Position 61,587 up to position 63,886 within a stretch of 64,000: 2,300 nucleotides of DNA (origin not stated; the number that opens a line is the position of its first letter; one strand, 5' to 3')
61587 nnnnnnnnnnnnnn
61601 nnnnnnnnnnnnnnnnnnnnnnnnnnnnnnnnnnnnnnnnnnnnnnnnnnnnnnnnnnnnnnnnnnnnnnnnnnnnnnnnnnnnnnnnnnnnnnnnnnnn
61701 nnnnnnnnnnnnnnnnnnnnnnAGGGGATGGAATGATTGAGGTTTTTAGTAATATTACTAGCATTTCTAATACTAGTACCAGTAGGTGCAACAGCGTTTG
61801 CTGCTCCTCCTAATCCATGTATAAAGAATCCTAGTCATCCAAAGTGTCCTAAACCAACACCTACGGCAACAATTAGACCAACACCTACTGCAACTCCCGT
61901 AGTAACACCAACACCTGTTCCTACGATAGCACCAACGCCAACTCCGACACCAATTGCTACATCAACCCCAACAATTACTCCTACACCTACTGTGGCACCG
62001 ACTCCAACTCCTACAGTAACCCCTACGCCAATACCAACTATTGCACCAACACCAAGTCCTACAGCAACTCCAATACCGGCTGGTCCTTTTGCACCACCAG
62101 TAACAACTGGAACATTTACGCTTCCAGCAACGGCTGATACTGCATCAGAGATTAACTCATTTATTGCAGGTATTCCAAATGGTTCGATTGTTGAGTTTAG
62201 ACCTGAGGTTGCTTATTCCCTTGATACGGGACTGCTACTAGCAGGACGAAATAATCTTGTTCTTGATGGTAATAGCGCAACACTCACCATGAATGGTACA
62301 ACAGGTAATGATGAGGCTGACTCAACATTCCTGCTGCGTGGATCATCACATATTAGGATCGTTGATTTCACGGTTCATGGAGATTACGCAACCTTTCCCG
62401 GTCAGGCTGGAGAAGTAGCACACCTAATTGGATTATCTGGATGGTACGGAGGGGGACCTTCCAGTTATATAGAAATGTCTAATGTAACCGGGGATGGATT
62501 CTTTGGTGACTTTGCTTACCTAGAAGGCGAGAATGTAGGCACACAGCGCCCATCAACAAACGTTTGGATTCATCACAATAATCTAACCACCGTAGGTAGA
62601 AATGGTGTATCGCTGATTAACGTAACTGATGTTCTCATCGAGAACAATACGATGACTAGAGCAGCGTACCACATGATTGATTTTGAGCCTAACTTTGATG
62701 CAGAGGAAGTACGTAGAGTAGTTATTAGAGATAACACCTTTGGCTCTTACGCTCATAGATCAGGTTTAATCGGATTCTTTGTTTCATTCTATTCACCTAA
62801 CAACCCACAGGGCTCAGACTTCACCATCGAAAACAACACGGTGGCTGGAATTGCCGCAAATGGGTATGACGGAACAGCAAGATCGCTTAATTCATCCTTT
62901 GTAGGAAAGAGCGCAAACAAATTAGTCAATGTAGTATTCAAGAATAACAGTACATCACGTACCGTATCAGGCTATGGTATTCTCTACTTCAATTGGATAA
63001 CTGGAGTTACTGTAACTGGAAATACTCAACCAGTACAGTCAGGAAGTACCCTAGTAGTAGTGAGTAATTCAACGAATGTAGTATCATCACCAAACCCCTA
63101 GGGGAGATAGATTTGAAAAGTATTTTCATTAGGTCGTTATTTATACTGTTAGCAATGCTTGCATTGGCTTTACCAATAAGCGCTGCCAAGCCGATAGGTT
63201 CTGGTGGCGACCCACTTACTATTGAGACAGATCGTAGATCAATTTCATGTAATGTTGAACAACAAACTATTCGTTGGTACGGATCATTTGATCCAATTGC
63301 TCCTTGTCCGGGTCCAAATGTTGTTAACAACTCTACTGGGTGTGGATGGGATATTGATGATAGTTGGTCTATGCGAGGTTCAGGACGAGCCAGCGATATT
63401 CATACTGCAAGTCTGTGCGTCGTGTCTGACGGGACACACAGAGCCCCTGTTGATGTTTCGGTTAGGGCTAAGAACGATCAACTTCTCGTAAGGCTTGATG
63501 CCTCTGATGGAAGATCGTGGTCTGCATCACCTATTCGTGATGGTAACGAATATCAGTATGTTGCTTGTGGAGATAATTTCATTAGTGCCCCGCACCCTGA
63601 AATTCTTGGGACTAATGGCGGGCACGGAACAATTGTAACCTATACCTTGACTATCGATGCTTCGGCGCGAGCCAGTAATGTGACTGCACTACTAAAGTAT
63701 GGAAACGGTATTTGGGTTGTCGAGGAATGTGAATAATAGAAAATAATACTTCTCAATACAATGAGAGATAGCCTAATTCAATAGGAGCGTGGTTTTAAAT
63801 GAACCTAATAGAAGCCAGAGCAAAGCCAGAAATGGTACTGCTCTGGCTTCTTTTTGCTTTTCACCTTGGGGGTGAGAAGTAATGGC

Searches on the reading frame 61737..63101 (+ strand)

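Call 12: search_protein_families(library=pfam, proteins=[window:61737-63101:+])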
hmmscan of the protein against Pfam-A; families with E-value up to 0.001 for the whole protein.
window:61737-63101:+ (454 aa): 1 family
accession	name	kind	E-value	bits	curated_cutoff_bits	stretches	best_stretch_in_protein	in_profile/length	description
PF13229.12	Beta_helix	-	6.3e-07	29.6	25.9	1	273-448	8-151/158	Right handed beta helix region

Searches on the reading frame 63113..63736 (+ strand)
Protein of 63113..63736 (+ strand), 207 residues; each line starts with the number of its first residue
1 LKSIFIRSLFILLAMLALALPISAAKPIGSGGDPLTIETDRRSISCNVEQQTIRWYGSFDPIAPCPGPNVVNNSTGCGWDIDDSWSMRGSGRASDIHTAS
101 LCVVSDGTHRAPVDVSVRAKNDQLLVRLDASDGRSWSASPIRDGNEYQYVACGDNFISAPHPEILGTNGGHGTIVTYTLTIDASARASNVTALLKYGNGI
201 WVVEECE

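Call 84: find_encoding_contigs(protein=window:63113-63736:+, flank=10000, max_places=1)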
Protein window:63113-63736:+ (207 aa): no gene with exactly this product is on record in the collection.
